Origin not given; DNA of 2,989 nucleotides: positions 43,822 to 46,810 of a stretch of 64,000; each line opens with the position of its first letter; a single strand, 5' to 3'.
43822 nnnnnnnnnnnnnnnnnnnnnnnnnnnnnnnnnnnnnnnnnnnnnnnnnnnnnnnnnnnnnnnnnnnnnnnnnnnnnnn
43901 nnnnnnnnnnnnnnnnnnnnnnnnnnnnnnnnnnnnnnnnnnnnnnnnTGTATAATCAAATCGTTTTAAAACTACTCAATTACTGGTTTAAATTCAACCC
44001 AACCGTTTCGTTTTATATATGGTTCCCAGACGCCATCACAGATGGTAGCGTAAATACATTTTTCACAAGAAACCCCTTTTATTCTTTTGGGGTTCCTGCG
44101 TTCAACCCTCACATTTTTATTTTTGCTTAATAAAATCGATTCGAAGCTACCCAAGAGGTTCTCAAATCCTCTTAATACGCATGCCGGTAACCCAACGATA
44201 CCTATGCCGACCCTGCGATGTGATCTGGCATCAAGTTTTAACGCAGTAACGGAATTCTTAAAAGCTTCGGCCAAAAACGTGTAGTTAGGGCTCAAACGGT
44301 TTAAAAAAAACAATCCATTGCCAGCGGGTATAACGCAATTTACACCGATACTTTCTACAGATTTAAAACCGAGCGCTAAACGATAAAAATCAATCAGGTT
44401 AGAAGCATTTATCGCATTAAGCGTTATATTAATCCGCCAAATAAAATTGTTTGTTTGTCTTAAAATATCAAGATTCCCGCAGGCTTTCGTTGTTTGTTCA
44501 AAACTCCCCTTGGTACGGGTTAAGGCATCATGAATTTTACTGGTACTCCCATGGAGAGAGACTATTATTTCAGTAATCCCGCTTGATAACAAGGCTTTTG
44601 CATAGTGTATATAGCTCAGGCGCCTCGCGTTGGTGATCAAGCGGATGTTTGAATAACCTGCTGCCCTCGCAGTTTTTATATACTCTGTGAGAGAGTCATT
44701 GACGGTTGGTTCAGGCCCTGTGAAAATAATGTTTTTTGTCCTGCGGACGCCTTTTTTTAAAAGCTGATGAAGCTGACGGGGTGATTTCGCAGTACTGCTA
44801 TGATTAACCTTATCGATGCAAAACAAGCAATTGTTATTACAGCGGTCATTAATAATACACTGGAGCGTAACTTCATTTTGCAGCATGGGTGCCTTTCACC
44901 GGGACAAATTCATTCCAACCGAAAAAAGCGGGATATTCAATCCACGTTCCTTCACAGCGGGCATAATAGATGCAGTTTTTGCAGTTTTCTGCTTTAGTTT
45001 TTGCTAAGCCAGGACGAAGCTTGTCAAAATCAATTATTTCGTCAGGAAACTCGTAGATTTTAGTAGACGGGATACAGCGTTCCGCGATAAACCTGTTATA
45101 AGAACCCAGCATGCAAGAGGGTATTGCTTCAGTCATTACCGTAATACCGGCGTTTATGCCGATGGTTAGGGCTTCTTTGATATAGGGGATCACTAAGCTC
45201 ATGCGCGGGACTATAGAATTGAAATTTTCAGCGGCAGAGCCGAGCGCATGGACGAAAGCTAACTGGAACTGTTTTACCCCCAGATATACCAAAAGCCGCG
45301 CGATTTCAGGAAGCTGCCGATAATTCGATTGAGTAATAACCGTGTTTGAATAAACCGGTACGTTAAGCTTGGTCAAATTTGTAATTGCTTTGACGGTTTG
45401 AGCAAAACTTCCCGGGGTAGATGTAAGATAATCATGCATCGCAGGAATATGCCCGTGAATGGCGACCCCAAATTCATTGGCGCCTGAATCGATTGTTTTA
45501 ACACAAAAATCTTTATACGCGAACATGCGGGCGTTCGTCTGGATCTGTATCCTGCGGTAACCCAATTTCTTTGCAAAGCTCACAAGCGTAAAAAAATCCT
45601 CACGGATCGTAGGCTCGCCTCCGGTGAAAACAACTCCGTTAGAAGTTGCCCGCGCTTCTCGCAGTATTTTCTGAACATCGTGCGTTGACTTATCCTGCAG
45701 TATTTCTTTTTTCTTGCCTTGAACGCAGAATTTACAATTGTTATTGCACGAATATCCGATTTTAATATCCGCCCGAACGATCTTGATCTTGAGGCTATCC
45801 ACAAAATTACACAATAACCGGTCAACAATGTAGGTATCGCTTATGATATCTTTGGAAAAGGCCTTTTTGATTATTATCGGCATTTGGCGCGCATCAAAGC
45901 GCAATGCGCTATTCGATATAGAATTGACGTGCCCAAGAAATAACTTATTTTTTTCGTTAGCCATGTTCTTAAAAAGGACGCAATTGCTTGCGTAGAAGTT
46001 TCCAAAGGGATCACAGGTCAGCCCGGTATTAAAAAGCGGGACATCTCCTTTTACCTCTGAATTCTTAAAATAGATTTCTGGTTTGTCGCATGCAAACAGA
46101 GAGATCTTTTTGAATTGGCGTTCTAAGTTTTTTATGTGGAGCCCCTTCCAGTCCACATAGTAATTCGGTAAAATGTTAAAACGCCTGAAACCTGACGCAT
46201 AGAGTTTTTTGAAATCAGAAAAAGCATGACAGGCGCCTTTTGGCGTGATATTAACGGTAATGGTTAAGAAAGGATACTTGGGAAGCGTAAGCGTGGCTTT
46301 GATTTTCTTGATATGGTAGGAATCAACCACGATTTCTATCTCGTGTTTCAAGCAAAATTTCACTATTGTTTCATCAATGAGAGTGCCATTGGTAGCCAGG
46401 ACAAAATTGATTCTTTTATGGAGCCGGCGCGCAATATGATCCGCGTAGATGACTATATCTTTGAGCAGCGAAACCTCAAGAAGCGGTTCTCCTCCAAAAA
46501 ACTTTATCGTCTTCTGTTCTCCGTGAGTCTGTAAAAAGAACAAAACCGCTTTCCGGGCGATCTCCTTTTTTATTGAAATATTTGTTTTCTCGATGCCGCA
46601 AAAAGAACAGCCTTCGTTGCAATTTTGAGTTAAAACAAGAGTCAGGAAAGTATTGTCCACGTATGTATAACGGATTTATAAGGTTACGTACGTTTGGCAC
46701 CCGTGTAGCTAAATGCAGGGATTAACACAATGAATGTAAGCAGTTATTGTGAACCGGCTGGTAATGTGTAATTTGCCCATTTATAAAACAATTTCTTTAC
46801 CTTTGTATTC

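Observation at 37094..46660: Two double-rSAM fusion proteins and recurring type A / type B paralog pairs: modular shuffling of radical SAM domains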

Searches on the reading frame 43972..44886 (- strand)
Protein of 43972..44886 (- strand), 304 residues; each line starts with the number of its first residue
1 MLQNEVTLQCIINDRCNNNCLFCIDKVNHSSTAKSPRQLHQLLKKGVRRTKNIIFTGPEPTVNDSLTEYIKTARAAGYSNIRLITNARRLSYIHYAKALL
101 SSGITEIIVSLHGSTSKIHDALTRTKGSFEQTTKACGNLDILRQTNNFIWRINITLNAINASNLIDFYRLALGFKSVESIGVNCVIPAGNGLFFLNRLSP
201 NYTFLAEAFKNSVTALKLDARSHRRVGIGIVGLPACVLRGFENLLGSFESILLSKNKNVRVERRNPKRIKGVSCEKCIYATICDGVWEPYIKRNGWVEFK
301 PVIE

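Call 4: search_protein_families(library=pfam, proteins=[window:43972-44886:-], max_evalue=0.01)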
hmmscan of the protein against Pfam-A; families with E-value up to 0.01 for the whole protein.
window:43972-44886:- (304 aa): 1 family
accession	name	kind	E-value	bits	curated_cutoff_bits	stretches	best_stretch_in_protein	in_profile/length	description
PF04055.27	Radical_SAM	-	5.2e-17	62.9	29.5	1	11-138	2-135/166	Radical SAM superfamily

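Call 5: search_protein_families(library=ncbifam, proteins=[window:43972-44886:-], max_evalue=0.01)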
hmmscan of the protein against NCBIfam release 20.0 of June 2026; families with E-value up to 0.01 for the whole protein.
window:43972-44886:- (304 aa): 33 families (the best 25 are shown)
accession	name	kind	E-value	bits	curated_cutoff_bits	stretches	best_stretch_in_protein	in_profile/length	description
NF038332.1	rSAM_rare_HxsC4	exception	7.8e-48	163.3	500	2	10-240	18-246/335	radical SAM protein HxsC4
TIGR03977.1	rSAM_pair_HxsC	equivalog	8.7e-19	67.5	267.9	1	11-238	30-253/292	His-Xaa-Ser system radical SAM maturase HxsC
NF045646.2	rSAM_Se_TrsS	equivalog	9.7e-14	50.7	490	1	11-167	91-247/441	radical SAM (seleno)protein TrsS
NF045702.1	rSAM_GDGT_ether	equivalog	2e-13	49.8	450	1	10-139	90-223/486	tetraether lipid synthase Tes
TIGR04466.1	rSAM_BlsE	equivalog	5.2e-13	49.1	400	1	12-148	9-146/327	cytosylglucuronate decarboxylase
TIGR04317.1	W_rSAM_matur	equivalog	7.8e-13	48.2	380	1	12-188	10-187/349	tungsten cofactor oxidoreductase radical SAM maturase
TIGR02666.1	moaA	equivalog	9.6e-13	47.8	284.05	1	12-169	16-178/336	GTP 3',8-cyclase MoaA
NF045574.1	sacti_mat_StsB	exception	1.1e-12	47.6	625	1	11-175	101-260/466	StsB family radical SAM/SPASM domain sactipeptide maturase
TIGR04545.1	rSAM_ahbD_hemeb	equivalog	1.9e-12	47.3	500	1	14-191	8-181/339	heme b synthase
TIGR02668.1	moaA_archaeal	equivalog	6.2e-12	45.1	325.25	1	8-134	12-138/303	GTP 3',8-cyclase MoaA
NF001199.0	PRK00164.2-1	equivalog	1.1e-11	44.5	231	1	8-135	14-141/308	GTP 3',8-cyclase MoaA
NF038283.1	viperin_w_prok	equivalog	3.6e-11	42.8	180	1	12-163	8-169/281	viperin family antiviral radical SAM protein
NF050035.1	rSAM_WgK_link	exception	1.6e-10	40.6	650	1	9-189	12-188/367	radical SAM/SPASM peptide maturase WgkB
TIGR04133.1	rSAM_w_lipo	hypoth_equivalog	9.9e-10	37.9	425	1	14-189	32-206/350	TIGR04133 family radical SAM/SPASM protein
TIGR03962.1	mycofact_rSAM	equivalog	2.6e-09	36.7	265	1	8-199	14-199/339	mycofactocin radical SAM maturase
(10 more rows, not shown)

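Call 48: search_protein_families(library=padloc, proteins=[window:43972-44886:-], max_evalue=0.001)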
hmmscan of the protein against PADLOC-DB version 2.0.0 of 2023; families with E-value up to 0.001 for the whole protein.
window:43972-44886:- (304 aa): 2 families
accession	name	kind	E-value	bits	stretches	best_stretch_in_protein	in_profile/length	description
PDLC02904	pVip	-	2.7e-14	51.3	1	11-163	8-156/262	Viperins associated with kinases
PDLC02903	pVip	-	1.1e-11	42.7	1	11-163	5-153/257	Viperins not associated with kinases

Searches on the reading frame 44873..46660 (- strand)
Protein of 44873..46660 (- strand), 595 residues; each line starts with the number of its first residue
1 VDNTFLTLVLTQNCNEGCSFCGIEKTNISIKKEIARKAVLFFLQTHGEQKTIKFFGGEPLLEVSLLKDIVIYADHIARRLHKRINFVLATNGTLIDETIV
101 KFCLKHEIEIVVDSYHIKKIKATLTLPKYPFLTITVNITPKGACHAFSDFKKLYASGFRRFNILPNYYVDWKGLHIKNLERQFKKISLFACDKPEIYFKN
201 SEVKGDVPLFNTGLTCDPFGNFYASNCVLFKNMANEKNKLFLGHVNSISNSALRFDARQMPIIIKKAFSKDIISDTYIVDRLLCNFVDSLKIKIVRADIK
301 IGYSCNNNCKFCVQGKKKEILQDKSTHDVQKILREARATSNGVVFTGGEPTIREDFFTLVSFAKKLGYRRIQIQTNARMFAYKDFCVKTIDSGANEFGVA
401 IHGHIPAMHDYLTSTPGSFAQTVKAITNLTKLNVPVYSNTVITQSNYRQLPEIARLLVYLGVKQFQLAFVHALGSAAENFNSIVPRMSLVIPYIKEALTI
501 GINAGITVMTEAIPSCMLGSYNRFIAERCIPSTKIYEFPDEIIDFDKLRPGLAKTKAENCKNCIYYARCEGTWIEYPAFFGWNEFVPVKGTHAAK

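Call 4: search_protein_families(library=pfam, proteins=[window:44873-46660:-], max_evalue=0.01)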
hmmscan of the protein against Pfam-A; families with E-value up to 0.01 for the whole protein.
window:44873-46660:- (595 aa): 2 families
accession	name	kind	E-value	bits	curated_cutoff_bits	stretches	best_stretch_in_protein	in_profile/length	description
PF04055.27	Radical_SAM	-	2.1e-29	103.3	29.5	2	300-457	2-166/166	Radical SAM superfamily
PF13353.11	Fer4_12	-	4.3e-08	34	22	1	304-366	14-77/137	4Fe-4S single cluster domain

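Call 5: search_protein_families(library=ncbifam, proteins=[window:44873-46660:-], max_evalue=0.01)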
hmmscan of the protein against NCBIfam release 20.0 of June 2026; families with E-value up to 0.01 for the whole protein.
window:44873-46660:- (595 aa): 78 families (the best 25 are shown)
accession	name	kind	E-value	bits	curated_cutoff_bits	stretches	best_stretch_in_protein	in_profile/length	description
NF038332.1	rSAM_rare_HxsC4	exception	8.3e-53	179.7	500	2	292-499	11-223/335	radical SAM protein HxsC4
TIGR03977.1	rSAM_pair_HxsC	equivalog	1.2e-39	136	267.9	2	304-536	34-271/292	His-Xaa-Ser system radical SAM maturase HxsC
NF047865.1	rSAM_PapB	equivalog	4.2e-35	121.5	340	2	6-112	5-117/330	PapB family radical SAM/SPASM ranthipeptide maturase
TIGR04545.1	rSAM_ahbD_hemeb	equivalog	1.1e-29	103.9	500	2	301-483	6-188/339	heme b synthase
TIGR04053.2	TIGR04053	equivalog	5.5e-24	85.1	395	1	304-480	17-196/366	TIGR04053 family radical SAM/SPASM domain-containing protein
TIGR02668.1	moaA_archaeal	equivalog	7.5e-24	84.2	325.25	2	293-484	8-200/303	GTP 3',8-cyclase MoaA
TIGR03978.1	rSAM_paired_1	equivalog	2.7e-23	82.5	370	1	7-111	86-195/466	His-Xaa-Ser system radical SAM maturase HxsB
TIGR04055.1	rSAM_NirJ2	equivalog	3.5e-23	82.7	500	2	304-478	9-182/326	putative heme d1 biosynthesis radical SAM protein NirJ2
TIGR04054.1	rSAM_NirJ1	equivalog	3.7e-23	81.8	650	2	302-458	43-198/387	putative heme d1 biosynthesis radical SAM protein NirJ1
TIGR04051.1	rSAM_NirJ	equivalog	2.7e-22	79.2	515.45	2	304-476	11-182/354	heme d1 biosynthesis radical SAM protein NirJ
TIGR04064.1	rSAM_nif11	equivalog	5.7e-22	78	518.7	1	5-113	79-193/459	nif11-like peptide radical SAM maturase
NF045574.1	sacti_mat_StsB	exception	1.2e-21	77.2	625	1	300-478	101-277/466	StsB family radical SAM/SPASM domain sactipeptide maturase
TIGR04250.1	SCM_rSAM_ScmE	equivalog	3.4e-21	75.5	400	2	297-474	5-183/358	SynChlorMet cassette radical SAM/SPASM protein ScmE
NF001199.0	PRK00164.2-1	equivalog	1.9e-20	73.2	231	2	288-455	5-173/308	GTP 3',8-cyclase MoaA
TIGR04133.1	rSAM_w_lipo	hypoth_equivalog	2.4e-20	72.8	425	1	303-496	32-230/350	TIGR04133 family radical SAM/SPASM protein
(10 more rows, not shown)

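Call 18: find_homologous_proteins(query=window:44873-46660:-, max_evalue=0.00001)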
Query window:44873-46660:- (595 aa): 1448 proteins with E <= 0.00001 among 8000 candidates; the best 120 are listed.
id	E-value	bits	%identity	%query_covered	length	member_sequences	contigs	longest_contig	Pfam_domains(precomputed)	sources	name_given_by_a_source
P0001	0.0e+0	1367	100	100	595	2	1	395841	PF04055.28,PF13353.12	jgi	jgi:MoaA/NifB/PqqE/SkfB family radical SAM enzyme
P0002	0.0e+0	1029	74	100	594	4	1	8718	PF04055.28,PF13353.12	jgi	jgi:MoaA/NifB/PqqE/SkfB family radical SAM enzyme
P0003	0.0e+0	1024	74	100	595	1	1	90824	PF04055.28,PF13353.12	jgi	jgi:MoaA/NifB/PqqE/SkfB family radical SAM enzyme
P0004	1.4e-219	749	56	99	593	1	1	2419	PF04055.28,PF13353.12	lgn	-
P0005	3.7e-218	744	55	99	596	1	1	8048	PF04055.28,PF13353.12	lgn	-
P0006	4.9e-212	724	53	99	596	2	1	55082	PF04055.28,PF13353.12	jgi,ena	-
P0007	2.5e-209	715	54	98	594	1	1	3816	PF04055.28,PF13353.12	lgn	-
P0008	2.1e-207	708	53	99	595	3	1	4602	PF04055.28,PF13353.12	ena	-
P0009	3.8e-205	701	55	99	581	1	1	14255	PF04055.28,PF13353.12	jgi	-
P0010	4.1e-201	688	51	99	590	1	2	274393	PF04055.28,PF13353.12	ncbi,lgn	-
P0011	1.1e-199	683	62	81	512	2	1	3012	PF04055.28,PF13353.12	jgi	-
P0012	8.0e-199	680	52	98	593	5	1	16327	PF04055.28,PF13353.12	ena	-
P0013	9.6e-198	676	53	98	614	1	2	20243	PF04055.28,PF13353.12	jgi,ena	-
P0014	7.6e-197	673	52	97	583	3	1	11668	PF04055.28,PF13353.12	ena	-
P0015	4.6e-194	664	53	98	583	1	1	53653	PF04055.28,PF13353.12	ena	-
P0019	6.2e-187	641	49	99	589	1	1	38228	PF04055.28,PF13353.12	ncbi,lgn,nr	ncbi:MAG: radical SAM protein [Spirochaetes bacterium]|nr:radical SAM protein [Spirochaetota bacteri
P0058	2.8e-104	368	58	50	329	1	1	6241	PF04055.28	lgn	-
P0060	4.6e-102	361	55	50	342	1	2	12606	PF04055.28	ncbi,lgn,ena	-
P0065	1.8e-95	339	51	50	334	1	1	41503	PF04055.28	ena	-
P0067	3.0e-94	335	52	49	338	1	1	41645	PF04055.28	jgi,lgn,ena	-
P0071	5.2e-93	331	50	50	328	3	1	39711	PF04055.28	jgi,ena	-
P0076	1.6e-89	319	50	49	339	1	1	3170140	PF04055.28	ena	-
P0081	1.3e-83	300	47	49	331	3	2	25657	PF04055.28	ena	-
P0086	1.4e-76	276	46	50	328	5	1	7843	PF04055.28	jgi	-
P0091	2.4e-62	229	41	50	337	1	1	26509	PF04055.28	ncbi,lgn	ncbi:MAG: radical SAM protein [Candidatus Aenigmatarchaeota archaeon]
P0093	2.1e-60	223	37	51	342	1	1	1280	PF04055.28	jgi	jgi:MoaA/NifB/PqqE/SkfB family radical SAM enzyme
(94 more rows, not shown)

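Call 19: find_encoding_contigs(protein=P0001, flank=10000, max_places=2)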
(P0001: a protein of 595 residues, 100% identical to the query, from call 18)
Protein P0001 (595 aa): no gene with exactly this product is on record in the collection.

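Call 20: find_encoding_contigs(protein=P0010, flank=10000, max_places=2)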
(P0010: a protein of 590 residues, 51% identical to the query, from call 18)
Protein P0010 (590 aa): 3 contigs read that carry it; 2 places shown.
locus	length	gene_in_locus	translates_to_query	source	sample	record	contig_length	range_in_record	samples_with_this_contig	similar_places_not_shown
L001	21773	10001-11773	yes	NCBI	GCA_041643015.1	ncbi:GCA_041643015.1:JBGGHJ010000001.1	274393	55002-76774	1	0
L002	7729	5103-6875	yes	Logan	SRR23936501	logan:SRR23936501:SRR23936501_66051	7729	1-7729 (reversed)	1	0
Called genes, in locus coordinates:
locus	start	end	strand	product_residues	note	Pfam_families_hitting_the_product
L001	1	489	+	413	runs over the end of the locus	PF28597:T2SSF_N, PF00482:T2SSF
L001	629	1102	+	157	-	PF07963:N_methyl (weak)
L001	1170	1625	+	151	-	-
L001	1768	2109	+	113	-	-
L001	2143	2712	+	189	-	-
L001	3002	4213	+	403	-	PF04055:Radical_SAM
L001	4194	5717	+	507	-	PF01875:Memo, PF01871:AMMECR1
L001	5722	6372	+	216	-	PF02683:DsbD_TM (weak), PF13386:DsbD_2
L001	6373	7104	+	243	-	PF20260:PUA_4, PF04452:Methyltrans_RNA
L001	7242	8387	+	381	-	PF00919:UPF0004, PF04055:Radical_SAM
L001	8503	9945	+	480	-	PF13353:Fer4_12 (weak), PF04055:Radical_SAM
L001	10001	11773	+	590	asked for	PF04055:Radical_SAM, PF13353:Fer4_12 (faint), PF04055:Radical_SAM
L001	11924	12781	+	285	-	PF04055:Radical_SAM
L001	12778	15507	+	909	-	PF02310:B12-binding (weak), PF04055:Radical_SAM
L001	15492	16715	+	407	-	PF13353:Fer4_12 (weak), PF04055:Radical_SAM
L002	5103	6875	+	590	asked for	PF04055:Radical_SAM, PF13353:Fer4_12 (faint), PF04055:Radical_SAM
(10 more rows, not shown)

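Call 21: find_encoding_contigs(protein=P0019, flank=10000, max_places=2)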
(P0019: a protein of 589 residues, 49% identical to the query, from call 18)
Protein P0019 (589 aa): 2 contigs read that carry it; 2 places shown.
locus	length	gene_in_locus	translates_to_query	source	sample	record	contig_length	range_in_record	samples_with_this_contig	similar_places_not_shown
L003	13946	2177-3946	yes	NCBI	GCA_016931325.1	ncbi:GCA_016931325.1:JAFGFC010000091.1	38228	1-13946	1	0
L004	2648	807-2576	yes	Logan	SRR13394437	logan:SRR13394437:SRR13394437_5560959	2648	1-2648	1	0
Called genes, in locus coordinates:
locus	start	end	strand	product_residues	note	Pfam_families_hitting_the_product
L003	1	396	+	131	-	?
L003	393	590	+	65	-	-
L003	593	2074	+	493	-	PF13353:Fer4_12, PF04055:Radical_SAM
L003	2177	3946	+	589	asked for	PF04055:Radical_SAM, PF13353:Fer4_12 (faint), PF04055:Radical_SAM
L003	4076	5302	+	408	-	PF06452:CBM9_1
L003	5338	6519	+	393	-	-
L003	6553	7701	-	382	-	-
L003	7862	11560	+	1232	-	PF01839:FG-GAP (faint), PF13517:FG-GAP_3, PF00041:fn3 (faint), PF24489:Ig_J_second (faint), PF25833:Fn3_SaeA_3rd (faint), PF13860:FlgD_ig (weak)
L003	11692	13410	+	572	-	PF06739:SBBP (faint)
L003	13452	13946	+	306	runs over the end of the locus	PF19572:PorV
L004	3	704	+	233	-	?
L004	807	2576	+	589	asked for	PF04055:Radical_SAM, PF13353:Fer4_12 (faint), PF04055:Radical_SAM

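Call 39: search_protein_families(library=ncbifam, proteins=[P0058, P0060, P0065, P0067, P0071, P0076, P0081, P0086, P0091, P0093], max_evalue=1e-30)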
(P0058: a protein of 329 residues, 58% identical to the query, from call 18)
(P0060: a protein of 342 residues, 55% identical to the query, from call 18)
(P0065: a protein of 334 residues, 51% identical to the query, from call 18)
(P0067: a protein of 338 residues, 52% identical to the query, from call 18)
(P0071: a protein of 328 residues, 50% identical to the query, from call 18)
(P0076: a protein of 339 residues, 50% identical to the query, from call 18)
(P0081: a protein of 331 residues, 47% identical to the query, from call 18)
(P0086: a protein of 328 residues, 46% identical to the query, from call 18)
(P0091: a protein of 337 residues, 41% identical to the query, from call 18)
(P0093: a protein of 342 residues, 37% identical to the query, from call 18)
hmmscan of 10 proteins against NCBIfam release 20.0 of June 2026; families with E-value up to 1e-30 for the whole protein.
P0058 (329 aa): 1 family
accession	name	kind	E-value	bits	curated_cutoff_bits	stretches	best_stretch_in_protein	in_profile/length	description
NF038332.1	rSAM_rare_HxsC4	exception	1.3e-57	195.5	500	1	21-240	10-234/335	radical SAM protein HxsC4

P0060 (342 aa): 1 family
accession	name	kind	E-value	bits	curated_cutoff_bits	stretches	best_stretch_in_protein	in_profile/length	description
NF038332.1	rSAM_rare_HxsC4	exception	1.6e-49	168.9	500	1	26-228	13-220/335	radical SAM protein HxsC4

P0065 (334 aa): 1 family
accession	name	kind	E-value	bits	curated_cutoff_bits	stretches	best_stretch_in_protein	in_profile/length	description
NF038332.1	rSAM_rare_HxsC4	exception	4.3e-57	193.8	500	1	23-319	11-335/335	radical SAM protein HxsC4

P0067 (338 aa): 1 family
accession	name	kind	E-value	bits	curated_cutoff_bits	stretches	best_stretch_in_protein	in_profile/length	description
NF038332.1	rSAM_rare_HxsC4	exception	1.7e-47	162.2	500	1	23-233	13-228/335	radical SAM protein HxsC4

P0071 (328 aa): 1 family
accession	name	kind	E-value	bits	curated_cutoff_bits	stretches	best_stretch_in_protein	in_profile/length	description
NF038332.1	rSAM_rare_HxsC4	exception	3.2e-57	194.2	500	1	4-204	13-217/335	radical SAM protein HxsC4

P0076 (339 aa): 1 family
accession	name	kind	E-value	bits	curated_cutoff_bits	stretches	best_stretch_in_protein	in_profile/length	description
NF038332.1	rSAM_rare_HxsC4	exception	3.2e-47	161.3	500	1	38-272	12-245/335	radical SAM protein HxsC4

P0081 (331 aa): 1 family
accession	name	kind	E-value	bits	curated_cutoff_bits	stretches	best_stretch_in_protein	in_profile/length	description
NF038332.1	rSAM_rare_HxsC4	exception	1.2e-46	159.4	500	1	2-226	14-245/335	radical SAM protein HxsC4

P0086 (328 aa): 1 family
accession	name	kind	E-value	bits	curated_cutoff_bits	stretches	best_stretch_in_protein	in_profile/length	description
NF038332.1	rSAM_rare_HxsC4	exception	1.8e-48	165.4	500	1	3-229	14-244/335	radical SAM protein HxsC4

P0091 (337 aa): 2 families
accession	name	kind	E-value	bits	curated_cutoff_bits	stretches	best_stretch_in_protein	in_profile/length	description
NF038332.1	rSAM_rare_HxsC4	exception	4.9e-45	154.1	500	1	14-247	8-247/335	radical SAM protein HxsC4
TIGR03977.1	rSAM_pair_HxsC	equivalog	1e-38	132.9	267.9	1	29-261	34-271/292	His-Xaa-Ser system radical SAM maturase HxsC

P0093 (342 aa): 1 family
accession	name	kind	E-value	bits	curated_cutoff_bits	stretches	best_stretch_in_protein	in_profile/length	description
NF038332.1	rSAM_rare_HxsC4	exception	1.2e-42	146.2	500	1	33-270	15-245/335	radical SAM protein HxsC4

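Call 48: search_protein_families(library=padloc, proteins=[window:44873-46660:-], max_evalue=0.001)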
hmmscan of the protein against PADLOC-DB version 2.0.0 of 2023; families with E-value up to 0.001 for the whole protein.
window:44873-46660:- (595 aa): 2 families
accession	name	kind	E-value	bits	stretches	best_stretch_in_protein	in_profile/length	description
PDLC02904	pVip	-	7e-23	79.5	2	303-458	11-163/262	Viperins associated with kinases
PDLC02903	pVip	-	4.1e-22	76.9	2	301-486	6-192/257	Viperins not associated with kinases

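Call 68: search_protein_families(library=ncbifam, proteins=[L003:393-590:+], max_evalue=1)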
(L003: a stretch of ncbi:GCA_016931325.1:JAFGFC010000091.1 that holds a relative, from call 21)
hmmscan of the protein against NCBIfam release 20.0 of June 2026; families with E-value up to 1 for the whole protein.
L003:393-590:+ (65 aa): 2 families
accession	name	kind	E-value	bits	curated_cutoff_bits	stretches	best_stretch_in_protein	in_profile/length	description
NF038315.1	HxsD_rel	equivalog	1.1e-17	63.9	41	1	4-62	2-60/62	HxsD-like protein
TIGR03976.1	chp_LLNDYxLRE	equivalog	1e-05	25.8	50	1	5-57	1-57/90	His-Xaa-Ser system protein HxsD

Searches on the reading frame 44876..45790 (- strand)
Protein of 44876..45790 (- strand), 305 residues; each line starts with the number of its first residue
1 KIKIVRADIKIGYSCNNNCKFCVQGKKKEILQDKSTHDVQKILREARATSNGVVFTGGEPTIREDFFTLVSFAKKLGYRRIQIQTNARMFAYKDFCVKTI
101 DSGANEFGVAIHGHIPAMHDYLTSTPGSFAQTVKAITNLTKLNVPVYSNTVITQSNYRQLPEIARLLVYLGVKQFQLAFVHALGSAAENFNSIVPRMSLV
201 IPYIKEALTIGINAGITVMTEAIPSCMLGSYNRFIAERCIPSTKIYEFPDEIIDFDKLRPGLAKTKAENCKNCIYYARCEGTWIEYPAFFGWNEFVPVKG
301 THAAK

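Call 52: search_solved_structures(query=window:44876-45790:-, max_evalue=0.001)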
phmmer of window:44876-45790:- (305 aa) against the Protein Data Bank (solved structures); distinct sequences matched with E-value up to 0.001: 5.
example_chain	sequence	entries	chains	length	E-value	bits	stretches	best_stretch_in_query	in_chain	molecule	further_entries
7vob_C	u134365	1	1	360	2.4e-13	53.2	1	10-179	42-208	Cytosylglucuronate decarboxylase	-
7voc_C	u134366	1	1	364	2.5e-13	53.2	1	10-179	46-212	Cytosylglucuronate decarboxylase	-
6efn_A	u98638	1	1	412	5e-09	39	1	9-193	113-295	Sporulation killing factor maturation protein SkfB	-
7tol_A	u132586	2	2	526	2.3e-08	36.9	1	5-105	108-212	glycerol dibiphytanyl glycerol tetraether - macrocyclic archaeol synthase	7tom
6c8v_A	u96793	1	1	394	1.8e-07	33.9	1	12-202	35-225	Coenzyme PQQ synthesis protein E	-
